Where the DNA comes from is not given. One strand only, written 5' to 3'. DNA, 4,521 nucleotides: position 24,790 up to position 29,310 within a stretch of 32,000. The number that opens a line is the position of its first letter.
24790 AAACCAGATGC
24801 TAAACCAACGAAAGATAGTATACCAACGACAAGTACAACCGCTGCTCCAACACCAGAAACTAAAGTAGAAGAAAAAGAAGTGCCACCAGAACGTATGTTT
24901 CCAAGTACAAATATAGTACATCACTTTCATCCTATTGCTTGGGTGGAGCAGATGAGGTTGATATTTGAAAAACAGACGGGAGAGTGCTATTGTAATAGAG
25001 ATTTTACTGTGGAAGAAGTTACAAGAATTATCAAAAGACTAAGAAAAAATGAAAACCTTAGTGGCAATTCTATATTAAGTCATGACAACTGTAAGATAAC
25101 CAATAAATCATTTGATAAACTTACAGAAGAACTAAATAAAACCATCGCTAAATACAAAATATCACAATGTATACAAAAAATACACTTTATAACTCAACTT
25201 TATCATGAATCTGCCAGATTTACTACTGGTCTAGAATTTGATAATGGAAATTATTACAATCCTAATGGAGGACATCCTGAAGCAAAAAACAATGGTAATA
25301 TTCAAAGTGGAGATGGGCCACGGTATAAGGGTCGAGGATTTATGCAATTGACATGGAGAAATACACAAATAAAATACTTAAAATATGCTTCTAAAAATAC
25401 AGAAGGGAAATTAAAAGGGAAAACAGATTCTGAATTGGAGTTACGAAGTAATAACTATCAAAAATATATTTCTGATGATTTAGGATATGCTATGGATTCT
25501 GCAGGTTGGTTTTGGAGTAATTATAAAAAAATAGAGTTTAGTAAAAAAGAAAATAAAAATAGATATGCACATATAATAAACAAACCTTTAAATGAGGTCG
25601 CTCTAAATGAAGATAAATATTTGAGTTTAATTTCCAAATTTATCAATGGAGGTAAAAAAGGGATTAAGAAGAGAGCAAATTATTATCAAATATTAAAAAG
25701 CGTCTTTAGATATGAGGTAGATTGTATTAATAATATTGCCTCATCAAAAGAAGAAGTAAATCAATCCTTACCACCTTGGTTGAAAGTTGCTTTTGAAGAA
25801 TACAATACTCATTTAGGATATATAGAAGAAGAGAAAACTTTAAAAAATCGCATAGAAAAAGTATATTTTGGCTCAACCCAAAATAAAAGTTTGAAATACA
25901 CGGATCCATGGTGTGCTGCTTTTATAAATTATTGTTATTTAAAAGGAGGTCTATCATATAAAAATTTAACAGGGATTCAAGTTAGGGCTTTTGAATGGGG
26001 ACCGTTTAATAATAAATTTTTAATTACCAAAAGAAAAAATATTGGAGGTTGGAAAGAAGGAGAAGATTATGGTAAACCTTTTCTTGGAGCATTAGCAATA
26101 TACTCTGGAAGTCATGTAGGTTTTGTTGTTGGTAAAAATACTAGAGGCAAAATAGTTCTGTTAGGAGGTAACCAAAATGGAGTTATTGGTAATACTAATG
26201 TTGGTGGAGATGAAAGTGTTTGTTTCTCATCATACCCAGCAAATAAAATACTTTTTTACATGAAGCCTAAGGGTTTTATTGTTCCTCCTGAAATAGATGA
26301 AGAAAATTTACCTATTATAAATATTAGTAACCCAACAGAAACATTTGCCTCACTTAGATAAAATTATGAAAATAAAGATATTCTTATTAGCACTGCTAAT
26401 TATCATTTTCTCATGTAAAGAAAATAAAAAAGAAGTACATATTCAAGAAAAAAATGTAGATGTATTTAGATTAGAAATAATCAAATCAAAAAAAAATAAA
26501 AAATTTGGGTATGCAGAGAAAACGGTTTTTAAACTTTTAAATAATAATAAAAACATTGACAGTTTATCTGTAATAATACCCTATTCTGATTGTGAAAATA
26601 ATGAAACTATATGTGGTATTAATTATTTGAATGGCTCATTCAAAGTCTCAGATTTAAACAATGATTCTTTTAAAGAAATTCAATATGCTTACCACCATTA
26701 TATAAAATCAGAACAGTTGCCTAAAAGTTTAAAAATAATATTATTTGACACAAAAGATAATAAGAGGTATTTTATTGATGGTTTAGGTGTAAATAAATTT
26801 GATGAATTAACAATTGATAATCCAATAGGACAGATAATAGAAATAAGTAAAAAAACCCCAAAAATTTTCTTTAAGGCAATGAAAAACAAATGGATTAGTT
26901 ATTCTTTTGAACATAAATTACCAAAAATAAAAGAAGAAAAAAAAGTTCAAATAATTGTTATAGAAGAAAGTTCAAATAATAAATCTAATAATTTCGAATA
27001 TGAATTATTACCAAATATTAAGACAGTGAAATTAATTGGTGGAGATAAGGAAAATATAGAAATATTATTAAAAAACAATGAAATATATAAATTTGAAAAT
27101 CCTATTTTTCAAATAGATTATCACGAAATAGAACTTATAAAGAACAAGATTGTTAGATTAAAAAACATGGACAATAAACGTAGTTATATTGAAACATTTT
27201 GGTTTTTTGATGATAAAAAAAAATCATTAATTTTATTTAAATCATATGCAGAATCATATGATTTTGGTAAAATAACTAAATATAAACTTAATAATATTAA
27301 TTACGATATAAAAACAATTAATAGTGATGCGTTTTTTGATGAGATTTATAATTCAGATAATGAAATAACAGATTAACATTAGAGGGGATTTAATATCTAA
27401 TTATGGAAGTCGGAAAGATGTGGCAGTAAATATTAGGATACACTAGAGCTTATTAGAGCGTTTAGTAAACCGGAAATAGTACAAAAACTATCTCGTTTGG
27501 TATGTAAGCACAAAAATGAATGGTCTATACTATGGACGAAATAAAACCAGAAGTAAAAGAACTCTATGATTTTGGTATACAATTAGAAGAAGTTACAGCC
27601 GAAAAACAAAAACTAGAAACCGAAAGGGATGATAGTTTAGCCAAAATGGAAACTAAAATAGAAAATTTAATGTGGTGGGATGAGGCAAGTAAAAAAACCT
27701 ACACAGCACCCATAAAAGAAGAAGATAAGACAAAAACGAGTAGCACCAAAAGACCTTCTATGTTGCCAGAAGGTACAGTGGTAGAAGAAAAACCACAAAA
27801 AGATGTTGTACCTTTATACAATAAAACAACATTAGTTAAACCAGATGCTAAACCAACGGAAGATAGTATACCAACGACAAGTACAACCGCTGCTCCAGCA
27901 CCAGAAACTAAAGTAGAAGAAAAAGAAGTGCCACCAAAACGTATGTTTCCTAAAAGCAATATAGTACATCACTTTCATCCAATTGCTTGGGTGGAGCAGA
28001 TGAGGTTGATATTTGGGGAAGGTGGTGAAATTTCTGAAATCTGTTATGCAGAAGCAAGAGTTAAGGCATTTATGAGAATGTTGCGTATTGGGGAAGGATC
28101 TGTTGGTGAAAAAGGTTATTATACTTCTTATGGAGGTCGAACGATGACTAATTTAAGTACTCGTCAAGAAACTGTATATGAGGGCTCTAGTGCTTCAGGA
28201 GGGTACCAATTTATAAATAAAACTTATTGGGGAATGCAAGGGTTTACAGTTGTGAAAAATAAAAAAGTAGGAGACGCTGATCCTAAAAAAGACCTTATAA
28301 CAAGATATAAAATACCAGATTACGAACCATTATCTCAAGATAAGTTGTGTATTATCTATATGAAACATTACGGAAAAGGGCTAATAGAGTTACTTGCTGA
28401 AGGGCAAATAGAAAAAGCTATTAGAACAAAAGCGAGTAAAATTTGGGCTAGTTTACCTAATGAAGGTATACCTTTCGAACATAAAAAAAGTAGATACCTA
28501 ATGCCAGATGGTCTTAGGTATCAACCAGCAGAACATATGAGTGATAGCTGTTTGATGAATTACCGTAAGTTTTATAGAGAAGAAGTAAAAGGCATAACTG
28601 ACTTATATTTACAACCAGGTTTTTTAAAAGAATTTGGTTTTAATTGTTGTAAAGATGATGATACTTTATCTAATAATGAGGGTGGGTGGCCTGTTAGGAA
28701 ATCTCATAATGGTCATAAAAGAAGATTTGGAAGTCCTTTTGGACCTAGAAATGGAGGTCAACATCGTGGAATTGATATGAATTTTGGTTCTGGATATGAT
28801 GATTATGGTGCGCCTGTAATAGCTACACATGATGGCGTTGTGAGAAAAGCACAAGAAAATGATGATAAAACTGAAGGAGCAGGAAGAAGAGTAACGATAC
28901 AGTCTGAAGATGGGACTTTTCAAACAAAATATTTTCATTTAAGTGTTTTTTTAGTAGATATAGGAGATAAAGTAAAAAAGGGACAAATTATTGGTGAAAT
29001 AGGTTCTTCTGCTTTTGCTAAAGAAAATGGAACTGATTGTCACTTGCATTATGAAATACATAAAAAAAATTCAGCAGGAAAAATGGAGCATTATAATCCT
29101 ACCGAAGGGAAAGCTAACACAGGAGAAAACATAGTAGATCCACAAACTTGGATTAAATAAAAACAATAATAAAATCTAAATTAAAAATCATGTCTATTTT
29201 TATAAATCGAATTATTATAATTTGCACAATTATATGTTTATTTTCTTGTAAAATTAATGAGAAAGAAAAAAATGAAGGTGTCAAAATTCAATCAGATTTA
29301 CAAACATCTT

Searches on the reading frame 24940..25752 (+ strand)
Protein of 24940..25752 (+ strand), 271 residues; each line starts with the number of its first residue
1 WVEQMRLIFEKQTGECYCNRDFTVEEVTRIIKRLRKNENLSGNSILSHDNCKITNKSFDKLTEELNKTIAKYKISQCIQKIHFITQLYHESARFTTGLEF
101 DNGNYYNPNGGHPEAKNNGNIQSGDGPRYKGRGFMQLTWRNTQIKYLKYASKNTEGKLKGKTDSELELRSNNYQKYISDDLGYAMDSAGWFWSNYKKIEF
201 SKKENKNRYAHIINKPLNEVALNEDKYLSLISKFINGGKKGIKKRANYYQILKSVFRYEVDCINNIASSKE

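Call 8: search_solved_structures(query=window:24940-25752:+, max_evalue=1, show_alignments=2)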
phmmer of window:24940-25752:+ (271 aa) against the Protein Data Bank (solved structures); distinct sequences matched with E-value up to 1: 9.
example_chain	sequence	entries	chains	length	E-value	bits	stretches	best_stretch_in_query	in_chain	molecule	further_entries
9ms7_A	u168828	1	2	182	3.9e-07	33.3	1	58-218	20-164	PWe2 endolysin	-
8xcl_A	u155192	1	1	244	0.00052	23.1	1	103-197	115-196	EF-hand domain-containing protein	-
9hnv_A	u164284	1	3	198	0.0089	19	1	116-151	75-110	N-acetylmuramoyl-L-alanine amidase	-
9ms6_A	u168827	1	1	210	0.017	18.1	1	97-144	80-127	PWe1 endolysin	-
8p8e_AAA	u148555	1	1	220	0.019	17.9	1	111-143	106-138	Glycoside hydrolase family protein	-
9eoi_A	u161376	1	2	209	0.021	17.8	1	115-141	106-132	Putative lytic enzyme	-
9hqw_A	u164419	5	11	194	0.039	16.9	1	83-149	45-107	Endolysin A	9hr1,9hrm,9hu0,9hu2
4ok7_A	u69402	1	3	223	0.077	16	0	115-142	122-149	Endolysin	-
9hnu_B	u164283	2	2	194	0.1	15.6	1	83-149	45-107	Endolysin A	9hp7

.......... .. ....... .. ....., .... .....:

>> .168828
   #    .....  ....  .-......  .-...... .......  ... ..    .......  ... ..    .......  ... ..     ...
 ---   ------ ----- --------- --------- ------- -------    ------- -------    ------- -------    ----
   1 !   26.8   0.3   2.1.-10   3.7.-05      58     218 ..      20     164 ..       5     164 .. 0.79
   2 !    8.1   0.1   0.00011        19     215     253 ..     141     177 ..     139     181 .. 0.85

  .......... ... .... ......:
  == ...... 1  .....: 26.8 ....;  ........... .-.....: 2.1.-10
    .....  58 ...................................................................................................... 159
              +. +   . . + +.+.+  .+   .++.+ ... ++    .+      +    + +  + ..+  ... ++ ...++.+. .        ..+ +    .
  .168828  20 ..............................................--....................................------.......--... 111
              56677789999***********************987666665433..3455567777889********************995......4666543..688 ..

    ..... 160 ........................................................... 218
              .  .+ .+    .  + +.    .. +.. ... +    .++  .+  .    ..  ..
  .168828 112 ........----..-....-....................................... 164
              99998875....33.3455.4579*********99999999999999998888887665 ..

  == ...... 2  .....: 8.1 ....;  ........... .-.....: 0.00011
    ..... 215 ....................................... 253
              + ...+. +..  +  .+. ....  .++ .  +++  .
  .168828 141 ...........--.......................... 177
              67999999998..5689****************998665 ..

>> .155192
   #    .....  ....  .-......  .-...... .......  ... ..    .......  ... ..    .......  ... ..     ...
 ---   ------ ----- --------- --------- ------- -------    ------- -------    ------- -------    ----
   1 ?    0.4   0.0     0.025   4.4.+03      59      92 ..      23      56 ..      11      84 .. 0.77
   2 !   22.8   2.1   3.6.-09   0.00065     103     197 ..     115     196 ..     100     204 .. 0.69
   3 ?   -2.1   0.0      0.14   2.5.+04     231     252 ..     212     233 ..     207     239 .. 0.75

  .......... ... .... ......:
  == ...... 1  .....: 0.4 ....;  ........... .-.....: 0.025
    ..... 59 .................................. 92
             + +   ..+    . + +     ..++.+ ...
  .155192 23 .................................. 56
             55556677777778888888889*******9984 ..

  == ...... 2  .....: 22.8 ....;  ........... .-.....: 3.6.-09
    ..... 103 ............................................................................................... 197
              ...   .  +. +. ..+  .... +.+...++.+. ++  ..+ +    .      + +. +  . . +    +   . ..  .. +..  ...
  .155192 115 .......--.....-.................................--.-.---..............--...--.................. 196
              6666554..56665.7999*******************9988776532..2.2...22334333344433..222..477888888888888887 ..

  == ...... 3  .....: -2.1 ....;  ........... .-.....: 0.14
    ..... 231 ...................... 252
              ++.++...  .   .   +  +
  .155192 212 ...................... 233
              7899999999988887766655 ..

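Call 10: search_protein_families(library=pfam, proteins=[window:24940-25752:+], max_evalue=10)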
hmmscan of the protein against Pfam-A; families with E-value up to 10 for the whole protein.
window:24940-25752:+ (271 aa): 3 families
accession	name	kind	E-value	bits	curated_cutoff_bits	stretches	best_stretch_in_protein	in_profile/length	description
PF05096.18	Glu_cyclase_2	-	0.046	13.6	22.3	1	78-111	24-57/249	Glutamine cyclotransferase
PF18809.6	PBECR1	-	0.055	14.4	27.6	1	198-254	17-71/104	phage-Barnase-EndoU-ColicinE5/D-RelE like nuclease1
PF15664.10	TMEM252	-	0.19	11.8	27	1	165-218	5-54/139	Transmembrane protein 252 family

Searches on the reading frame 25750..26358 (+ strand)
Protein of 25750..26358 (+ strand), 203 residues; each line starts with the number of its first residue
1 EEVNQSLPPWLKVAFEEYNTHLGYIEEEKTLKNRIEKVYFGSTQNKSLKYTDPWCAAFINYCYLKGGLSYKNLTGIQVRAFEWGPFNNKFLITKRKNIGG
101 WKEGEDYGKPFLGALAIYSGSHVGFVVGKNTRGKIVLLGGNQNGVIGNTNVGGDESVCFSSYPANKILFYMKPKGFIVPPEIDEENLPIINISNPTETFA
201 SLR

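Call 9: search_solved_structures(query=window:25750-26358:+, max_evalue=1, show_alignments=2)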
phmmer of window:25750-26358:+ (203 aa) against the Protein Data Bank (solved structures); distinct sequences matched with E-value up to 1: 0.

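Call 10: search_protein_families(library=pfam, proteins=[window:25750-26358:+], max_evalue=10)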
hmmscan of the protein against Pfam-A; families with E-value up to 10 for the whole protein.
window:25750-26358:+ (203 aa): 1 family
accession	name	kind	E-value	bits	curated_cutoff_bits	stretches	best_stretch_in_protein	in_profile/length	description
PF05257.22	CHAP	-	0.00014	22.7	26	1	52-141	6-81/81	CHAP domain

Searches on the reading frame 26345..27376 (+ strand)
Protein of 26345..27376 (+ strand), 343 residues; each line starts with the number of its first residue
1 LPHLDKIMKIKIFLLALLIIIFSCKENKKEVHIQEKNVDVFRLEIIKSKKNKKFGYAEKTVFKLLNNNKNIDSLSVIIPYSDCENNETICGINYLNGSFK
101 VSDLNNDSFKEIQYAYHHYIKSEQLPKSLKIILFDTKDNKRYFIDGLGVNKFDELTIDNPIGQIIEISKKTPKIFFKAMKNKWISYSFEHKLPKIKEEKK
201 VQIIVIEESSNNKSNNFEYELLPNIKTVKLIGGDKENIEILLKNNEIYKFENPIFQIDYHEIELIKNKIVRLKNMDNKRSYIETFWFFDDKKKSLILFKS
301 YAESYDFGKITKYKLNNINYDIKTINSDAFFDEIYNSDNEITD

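Call 4: search_protein_families(library=pfam, proteins=[window:26345-27376:+], max_evalue=0.1)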
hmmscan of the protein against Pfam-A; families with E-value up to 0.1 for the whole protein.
window:26345-27376:+ (343 aa): 1 family
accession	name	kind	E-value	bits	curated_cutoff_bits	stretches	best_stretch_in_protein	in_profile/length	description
PF12135.13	Plasmo_rep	-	0.036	14.4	23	0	244-256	3-15/25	Plasmodium repeat family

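Call 5: search_protein_families(library=ncbifam, proteins=[window:26345-27376:+], max_evalue=0.1)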
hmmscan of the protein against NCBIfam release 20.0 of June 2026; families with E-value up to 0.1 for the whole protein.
window:26345-27376:+ (343 aa): 1 family
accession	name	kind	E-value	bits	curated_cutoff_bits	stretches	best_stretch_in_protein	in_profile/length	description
NF046077.1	LPS_M949_RS01915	subfamily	1.3e-07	31.7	60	1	54-183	28-151/154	M949_RS01915 family surface polysaccharide biosynthesis protein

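Call 70: search_protein_representatives(protein=window:26417-27373:+)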
Query: 319 residues. Proteins with E-value up to 0.001 (for the whole library): 9; up to 1e-10: 4; up to 1e-30: 4. The best 9 are listed.
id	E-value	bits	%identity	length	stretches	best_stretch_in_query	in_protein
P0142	2.8e-200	680.5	100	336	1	1-319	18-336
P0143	5.2e-72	259.2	46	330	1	15-317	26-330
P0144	2.5e-39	151.9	33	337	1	4-310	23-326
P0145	2.0e-32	129.3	33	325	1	3-308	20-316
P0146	2.9e-08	49.9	34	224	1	12-167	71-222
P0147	4.5e-08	49.3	32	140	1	50-167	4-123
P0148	6.1e-06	42.2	29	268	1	12-193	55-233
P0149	1.5e-04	37.7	29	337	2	21-162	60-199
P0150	2.4e-04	37.0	27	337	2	64-179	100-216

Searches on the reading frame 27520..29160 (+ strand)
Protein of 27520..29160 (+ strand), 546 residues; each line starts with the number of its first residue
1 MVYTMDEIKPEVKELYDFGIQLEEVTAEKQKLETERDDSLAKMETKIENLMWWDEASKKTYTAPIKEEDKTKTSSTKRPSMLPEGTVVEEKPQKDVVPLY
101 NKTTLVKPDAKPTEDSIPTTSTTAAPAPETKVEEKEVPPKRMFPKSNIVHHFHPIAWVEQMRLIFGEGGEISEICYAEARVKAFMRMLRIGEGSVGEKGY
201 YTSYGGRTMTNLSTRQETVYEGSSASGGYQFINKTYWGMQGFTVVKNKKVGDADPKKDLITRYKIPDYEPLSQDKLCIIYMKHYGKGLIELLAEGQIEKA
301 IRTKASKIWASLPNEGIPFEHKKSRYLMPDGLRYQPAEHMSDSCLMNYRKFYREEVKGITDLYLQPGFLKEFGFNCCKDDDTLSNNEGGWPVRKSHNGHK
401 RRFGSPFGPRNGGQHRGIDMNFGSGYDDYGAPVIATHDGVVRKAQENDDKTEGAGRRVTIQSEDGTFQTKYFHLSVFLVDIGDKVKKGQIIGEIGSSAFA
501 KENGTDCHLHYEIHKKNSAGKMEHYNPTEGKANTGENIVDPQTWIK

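Call 4: search_protein_families(library=pfam, proteins=[window:27520-29160:+], max_evalue=0.1)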
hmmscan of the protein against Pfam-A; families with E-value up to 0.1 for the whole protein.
window:27520-29160:+ (546 aa): 1 family
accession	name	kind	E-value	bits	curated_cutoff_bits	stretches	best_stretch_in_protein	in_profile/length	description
PF01551.29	Peptidase_M23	-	2.7e-19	69.6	28.7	1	414-518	2-92/96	Peptidase family M23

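Call 5: search_protein_families(library=ncbifam, proteins=[window:27520-29160:+], max_evalue=0.1)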
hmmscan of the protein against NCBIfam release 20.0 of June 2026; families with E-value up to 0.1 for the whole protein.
window:27520-29160:+ (546 aa): 12 families
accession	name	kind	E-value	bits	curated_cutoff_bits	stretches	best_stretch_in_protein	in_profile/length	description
NF052336.1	PdgHdaseHSB100310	equivalog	7.9e-13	48.4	500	1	403-519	43-147/316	peptidoglycan hydrolase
NF053738.1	S2SprSpoIIQBc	equivalog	4e-11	43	250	1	415-521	122-218/232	stage II sporulation protein SpoIIQ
NF053825.1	PdgNdpepShyA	equivalog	6.5e-11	41.6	700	1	429-518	305-385/425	peptidoglycan DD-endopeptidase ShyA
NF053824.1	PdgNdpepShyC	equivalog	1.6e-10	40.5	700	1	415-513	296-380/429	peptidoglycan DD-endopeptidase ShyC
NF052530.1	Heli_ShapePgp3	exception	5.2e-10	38.9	300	1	429-514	176-252/270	peptidoglycan metallopeptidase Pgp3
NF008652.0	PRK11649.1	equivalog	3.6e-09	35.8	341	1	414-518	312-402/439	murein DD-endopeptidase MepM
NF041208.1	celldiv_DipM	equivalog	3.8e-06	26.4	740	1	402-519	305-410/419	cell division endopeptidase DipM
NF040883.1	amid_act_ActS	equivalog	4.6e-06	26.1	375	1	406-532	128-239/242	amidase activator ActS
NF050804.1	CellDivDipMCaul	equivalog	3.8e-05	22.7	900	1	405-513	517-613/634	cell division endopeptidase DipM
NF004799.0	PRK06148.1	subfamily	0.00078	17.5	1128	1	429-519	450-543/1015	hypothetical protein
NF008123.1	PRK10871.1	equivalog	0.0052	16.2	311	1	409-517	260-353/365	murein hydrolase activator NlpD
NF052529.1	PG_M23_Pgp6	exception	0.013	14.2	600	1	430-513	345-419/452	peptidoglycan metallopeptidase Pgp6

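Call 6: search_protein_families(library=phrogs, proteins=[window:27520-29160:+], max_evalue=0.01)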
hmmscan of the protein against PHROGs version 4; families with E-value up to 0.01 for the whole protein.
window:27520-29160:+ (546 aa): 21 families
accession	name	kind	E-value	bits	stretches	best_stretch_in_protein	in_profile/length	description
phrog_14988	-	other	6.1e-19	69.8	1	401-530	14-143/272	peptidase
phrog_3084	-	lysis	3.1e-17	63.7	1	402-528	11-131/468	endolysin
phrog_7767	-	other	2.3e-16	61.1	1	411-537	17-130/194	metallo-endopeptidase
phrog_6700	-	lysis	3.9e-16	58.2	1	395-522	2600-2720/2898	endolysin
phrog_28672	-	other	2e-12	47.5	1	403-518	276-378/397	metallo-endopeptidase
phrog_90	-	lysis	5.8e-12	45.2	1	177-314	652-784/1168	endolysin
phrog_880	-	lysis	2.5e-10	41.3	1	402-517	16-123/435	endolysin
phrog_10030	-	tail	1.3e-09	36.9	1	410-520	1909-2012/2105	tail length tape measure protein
phrog_21656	-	other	1.3e-08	34.3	1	414-519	636-735/1022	peptidase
phrog_16615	-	other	5.7e-08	33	1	412-517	416-508/529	peptidase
phrog_17029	-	unknown function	1.3e-07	32.5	1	263-323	92-150/241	-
phrog_4070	-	tail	1.3e-07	31.2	1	410-528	620-724/989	tail length tape measure protein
phrog_3578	-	lysis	9.2e-07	29.6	1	405-546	218-357/405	endolysin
phrog_36429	-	unknown function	1e-06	27.7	1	414-516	129-223/1159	-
phrog_28394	-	unknown function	2.6e-06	27.8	1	411-516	199-290/303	-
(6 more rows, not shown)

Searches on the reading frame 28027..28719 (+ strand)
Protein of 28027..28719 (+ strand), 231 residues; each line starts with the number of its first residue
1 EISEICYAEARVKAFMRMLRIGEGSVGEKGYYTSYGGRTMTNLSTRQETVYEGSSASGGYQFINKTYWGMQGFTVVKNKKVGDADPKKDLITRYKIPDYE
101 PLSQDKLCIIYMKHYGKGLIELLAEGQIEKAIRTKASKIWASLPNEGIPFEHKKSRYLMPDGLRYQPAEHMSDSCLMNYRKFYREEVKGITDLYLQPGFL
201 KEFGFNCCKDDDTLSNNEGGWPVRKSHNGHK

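Call 10: search_protein_families(library=pfam, proteins=[window:28027-28719:+], max_evalue=10)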
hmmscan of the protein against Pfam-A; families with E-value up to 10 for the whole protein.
window:28027-28719:+ (231 aa): 0 families

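Call 11: search_solved_structures(query=window:28027-28719:+, max_evalue=1, show_alignments=2)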
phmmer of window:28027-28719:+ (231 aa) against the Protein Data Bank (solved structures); distinct sequences matched with E-value up to 1: 5.
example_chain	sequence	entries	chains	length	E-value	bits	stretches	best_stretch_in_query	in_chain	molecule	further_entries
3d3d_A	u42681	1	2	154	5.4e-05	26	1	96-155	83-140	Lysozyme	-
1am7_A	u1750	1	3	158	5.9e-05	25.9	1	96-155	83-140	LYSOZYME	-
8esq_e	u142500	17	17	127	0.16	14.6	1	141-190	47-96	60S ribosomal protein L32-A | Large ribosomal subunit protein eL32A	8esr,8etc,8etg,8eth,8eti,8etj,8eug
6aqe_A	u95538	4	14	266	0.63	12.7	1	78-135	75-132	molecule A | PPK2 domain-containing protein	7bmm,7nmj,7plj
4urq_U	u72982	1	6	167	0.95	12.1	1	30-124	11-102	DIGUANYLATE CYCLASE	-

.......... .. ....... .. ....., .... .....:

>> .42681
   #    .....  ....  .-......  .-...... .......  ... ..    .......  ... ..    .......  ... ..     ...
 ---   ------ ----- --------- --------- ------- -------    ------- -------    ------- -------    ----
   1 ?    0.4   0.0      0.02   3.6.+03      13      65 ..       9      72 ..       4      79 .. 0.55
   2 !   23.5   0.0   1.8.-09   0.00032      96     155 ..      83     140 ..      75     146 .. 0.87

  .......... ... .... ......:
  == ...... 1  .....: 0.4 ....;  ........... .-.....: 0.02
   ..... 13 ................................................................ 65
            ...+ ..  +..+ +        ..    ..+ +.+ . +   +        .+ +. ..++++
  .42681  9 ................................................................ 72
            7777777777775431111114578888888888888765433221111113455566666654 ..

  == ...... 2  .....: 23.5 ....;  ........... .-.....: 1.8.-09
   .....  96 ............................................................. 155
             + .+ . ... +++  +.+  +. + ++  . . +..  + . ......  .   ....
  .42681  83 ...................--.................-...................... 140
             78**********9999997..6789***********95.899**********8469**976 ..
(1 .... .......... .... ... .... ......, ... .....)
